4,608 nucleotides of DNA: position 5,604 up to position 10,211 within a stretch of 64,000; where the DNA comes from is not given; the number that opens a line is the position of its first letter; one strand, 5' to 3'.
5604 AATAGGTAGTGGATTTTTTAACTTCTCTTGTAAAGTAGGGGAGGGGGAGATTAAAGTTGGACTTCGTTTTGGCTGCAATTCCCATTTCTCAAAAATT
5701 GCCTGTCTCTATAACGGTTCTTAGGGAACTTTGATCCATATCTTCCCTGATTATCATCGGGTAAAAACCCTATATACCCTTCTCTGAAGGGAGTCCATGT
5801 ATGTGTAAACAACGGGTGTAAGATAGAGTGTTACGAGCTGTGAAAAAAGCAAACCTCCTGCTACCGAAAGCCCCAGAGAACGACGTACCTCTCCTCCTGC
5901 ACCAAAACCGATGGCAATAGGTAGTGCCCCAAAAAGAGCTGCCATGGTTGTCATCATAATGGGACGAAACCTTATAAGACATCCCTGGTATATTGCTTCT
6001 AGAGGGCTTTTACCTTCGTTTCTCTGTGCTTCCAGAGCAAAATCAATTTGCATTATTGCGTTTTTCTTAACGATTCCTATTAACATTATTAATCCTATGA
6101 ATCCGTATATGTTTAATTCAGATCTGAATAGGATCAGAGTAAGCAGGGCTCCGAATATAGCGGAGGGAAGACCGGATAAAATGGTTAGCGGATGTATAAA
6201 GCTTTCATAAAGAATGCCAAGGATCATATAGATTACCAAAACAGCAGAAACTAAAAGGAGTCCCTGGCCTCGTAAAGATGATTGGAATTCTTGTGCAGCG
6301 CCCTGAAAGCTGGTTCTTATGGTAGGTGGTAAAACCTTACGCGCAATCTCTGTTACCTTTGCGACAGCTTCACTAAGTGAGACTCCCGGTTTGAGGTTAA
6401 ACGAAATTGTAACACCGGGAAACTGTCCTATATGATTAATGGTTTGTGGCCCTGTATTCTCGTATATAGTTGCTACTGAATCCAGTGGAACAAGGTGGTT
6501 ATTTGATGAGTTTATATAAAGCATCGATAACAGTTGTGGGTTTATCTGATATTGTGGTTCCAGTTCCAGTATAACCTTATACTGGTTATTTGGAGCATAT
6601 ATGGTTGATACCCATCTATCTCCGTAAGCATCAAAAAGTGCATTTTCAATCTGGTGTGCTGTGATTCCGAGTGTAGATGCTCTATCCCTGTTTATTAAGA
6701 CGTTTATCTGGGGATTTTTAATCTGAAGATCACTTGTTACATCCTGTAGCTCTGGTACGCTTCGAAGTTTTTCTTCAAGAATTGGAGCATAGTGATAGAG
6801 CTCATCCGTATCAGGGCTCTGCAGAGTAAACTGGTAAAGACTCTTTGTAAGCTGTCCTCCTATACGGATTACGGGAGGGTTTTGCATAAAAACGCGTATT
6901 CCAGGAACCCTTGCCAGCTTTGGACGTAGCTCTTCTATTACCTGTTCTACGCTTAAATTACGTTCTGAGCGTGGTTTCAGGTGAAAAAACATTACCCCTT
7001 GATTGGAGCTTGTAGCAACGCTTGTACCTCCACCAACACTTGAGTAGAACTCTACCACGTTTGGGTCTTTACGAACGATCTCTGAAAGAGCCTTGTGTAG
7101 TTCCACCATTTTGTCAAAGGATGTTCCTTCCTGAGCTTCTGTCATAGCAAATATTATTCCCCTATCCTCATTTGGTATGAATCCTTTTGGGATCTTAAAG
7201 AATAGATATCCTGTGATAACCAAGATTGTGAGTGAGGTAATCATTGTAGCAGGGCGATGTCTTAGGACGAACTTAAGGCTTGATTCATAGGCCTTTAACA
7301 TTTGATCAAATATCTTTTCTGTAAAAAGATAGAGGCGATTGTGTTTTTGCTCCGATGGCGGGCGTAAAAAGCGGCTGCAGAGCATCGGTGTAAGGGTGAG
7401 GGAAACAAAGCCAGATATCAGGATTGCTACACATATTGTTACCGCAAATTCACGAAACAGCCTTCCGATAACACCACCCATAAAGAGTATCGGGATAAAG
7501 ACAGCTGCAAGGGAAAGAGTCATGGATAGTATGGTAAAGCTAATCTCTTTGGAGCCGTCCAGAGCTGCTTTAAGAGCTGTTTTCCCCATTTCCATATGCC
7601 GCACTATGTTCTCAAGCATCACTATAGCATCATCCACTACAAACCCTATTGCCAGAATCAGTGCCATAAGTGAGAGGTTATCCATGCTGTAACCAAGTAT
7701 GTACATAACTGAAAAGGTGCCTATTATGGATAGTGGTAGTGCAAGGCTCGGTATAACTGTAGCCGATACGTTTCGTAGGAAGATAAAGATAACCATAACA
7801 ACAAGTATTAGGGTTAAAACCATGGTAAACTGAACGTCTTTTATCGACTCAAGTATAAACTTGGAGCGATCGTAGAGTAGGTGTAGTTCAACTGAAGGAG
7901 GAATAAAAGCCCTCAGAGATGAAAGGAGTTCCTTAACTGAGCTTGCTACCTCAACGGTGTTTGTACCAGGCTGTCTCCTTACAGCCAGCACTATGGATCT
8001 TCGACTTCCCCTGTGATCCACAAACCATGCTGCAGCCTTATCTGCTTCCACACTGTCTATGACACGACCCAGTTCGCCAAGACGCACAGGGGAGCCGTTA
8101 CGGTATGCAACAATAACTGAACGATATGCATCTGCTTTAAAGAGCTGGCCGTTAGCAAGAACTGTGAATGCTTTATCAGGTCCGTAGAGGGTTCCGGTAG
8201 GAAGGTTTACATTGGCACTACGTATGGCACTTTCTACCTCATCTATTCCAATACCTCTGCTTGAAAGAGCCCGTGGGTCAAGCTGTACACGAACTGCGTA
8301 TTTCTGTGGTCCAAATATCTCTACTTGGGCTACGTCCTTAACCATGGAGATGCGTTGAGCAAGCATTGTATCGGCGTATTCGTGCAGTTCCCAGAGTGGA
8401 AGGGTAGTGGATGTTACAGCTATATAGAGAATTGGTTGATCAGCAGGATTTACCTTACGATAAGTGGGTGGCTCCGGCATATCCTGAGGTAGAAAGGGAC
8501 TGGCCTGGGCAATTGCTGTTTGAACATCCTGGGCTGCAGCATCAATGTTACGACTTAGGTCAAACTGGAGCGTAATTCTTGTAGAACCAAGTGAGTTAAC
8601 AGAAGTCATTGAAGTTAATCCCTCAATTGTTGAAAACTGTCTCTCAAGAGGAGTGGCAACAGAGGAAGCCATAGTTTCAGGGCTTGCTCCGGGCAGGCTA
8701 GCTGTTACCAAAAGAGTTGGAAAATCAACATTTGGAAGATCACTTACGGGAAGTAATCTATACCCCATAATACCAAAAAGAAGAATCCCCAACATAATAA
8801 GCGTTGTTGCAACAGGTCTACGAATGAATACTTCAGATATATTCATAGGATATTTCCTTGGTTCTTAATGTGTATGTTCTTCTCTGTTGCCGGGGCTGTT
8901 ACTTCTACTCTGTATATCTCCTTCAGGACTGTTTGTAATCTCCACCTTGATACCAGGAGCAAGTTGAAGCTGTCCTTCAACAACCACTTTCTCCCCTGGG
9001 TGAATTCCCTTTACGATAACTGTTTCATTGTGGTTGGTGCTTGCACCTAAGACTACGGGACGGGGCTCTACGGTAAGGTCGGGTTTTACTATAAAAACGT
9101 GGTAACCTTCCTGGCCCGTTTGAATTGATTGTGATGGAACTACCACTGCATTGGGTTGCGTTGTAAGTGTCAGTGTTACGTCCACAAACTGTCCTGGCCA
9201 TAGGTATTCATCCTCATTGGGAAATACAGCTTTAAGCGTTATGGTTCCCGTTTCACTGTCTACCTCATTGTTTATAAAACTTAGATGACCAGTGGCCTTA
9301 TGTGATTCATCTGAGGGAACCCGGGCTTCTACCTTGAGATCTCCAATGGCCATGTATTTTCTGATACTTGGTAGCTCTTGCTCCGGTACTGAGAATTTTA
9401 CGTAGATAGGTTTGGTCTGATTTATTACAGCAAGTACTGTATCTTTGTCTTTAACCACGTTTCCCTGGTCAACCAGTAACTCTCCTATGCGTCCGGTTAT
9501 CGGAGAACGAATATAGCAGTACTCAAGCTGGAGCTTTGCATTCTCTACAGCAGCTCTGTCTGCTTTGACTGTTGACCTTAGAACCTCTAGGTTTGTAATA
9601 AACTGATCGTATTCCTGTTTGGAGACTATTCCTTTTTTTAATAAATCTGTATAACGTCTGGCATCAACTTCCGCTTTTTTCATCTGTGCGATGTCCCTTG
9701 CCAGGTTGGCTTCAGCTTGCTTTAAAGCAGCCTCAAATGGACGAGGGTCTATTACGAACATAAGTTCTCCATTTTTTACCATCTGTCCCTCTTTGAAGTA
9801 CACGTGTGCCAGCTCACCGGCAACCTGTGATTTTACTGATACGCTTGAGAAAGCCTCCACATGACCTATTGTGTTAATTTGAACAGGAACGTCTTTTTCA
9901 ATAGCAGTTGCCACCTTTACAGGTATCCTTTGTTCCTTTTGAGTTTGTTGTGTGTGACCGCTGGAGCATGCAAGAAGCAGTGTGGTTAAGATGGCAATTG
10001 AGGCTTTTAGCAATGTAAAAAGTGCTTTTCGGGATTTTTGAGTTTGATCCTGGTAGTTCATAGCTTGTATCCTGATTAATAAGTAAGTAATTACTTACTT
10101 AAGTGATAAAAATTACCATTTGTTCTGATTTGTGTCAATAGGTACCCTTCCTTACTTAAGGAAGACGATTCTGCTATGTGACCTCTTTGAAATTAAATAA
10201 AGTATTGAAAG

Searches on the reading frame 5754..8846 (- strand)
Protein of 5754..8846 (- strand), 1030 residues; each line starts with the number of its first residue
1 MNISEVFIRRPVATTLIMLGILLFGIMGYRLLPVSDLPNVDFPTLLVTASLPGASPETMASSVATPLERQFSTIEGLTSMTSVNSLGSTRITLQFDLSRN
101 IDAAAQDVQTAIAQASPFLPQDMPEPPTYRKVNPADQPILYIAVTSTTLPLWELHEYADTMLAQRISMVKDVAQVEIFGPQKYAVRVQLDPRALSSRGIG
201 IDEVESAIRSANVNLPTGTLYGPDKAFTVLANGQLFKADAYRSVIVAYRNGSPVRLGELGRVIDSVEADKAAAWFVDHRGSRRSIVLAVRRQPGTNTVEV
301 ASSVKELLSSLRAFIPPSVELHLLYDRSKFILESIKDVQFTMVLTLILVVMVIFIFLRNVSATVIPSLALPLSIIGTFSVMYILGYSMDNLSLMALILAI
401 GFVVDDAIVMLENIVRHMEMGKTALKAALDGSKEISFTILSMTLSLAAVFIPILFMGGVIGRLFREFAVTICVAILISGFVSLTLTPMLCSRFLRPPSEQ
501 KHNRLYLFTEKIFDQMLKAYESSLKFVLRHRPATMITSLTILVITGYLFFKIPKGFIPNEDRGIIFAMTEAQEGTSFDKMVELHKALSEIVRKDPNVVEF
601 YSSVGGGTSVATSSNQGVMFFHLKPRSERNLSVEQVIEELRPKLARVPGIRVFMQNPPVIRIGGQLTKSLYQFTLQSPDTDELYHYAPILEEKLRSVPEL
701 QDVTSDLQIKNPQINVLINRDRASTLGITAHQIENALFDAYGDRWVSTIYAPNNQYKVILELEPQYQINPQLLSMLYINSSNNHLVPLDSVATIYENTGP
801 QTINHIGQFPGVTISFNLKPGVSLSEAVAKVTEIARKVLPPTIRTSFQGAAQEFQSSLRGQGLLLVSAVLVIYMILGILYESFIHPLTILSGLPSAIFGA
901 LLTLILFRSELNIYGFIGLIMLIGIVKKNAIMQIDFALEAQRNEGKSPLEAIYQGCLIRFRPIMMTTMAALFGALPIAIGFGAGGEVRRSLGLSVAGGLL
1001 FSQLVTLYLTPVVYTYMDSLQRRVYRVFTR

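Call 38: search_protein_families(library=pfam, proteins=[window:5754-8846:-], max_evalue=0.00001)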
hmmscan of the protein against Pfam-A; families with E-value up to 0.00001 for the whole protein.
window:5754-8846:- (1030 aa): 3 families
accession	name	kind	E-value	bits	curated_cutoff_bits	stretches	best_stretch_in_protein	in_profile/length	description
PF00873.25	ACR_tran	-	0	1052.4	28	1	3-1017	1-1020/1021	AcrB/AcrD/AcrF family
PF02355.23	SecD_SecF_C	-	1.2e-07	31.8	20.5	0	339-483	34-180/189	Protein export membrane protein SecD/SecF, C-terminal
PF03176.21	MMPL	-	3.4e-07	30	20.5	0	336-491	143-300/333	MMPL family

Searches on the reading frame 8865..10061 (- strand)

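Call 38: search_protein_families(library=pfam, proteins=[window:8865-10061:-], max_evalue=0.00001)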
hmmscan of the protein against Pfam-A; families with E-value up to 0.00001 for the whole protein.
window:8865-10061:- (398 aa): 4 families
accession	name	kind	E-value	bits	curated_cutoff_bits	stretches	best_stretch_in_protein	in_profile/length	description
PF16576.10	HlyD_D23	-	6e-20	71.9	30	1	61-293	5-214/214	Barrel-sandwich domain of CusB or HlyD membrane-fusion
PF13437.12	HlyD_3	-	1.1e-13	52.3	22.2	1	184-283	2-96/106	HlyD family secretion protein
PF13533.13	Biotin_lipoyl_2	-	7.8e-08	32.4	29.8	0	74-105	1-32/32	Biotin-lipoyl like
PF00364.28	Biotin_lipoyl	-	5.1e-06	26.7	22.1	0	73-104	42-73/73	Biotin-requiring enzyme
